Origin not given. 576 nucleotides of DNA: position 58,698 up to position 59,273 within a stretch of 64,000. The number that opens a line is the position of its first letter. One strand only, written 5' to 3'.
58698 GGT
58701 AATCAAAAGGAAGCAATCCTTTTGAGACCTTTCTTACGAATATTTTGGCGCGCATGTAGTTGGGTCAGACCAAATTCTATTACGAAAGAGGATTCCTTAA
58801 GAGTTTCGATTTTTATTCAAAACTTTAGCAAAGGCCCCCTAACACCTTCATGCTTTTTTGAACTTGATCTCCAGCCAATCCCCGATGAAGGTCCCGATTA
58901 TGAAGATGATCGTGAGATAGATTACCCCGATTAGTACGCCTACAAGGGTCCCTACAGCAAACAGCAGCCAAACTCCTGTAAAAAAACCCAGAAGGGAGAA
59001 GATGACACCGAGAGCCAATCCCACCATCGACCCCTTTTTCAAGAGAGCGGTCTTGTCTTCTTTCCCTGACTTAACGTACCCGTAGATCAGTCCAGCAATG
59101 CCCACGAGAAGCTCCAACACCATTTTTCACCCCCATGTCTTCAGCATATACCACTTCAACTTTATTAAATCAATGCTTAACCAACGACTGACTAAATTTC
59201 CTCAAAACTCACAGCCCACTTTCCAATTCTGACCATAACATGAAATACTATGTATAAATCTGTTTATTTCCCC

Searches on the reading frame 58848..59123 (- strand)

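Call 68: search_protein_families(library=pfam, proteins=[window:58848-59123:-], max_evalue=0.01)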
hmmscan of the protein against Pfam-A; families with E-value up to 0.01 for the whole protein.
window:58848-59123:- (91 aa): 1 family
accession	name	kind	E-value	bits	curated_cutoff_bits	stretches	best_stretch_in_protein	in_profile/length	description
PF17647.6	DUF5518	-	0.0082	16.7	27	0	9-84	32-116/116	Family of unknown function (DUF5518)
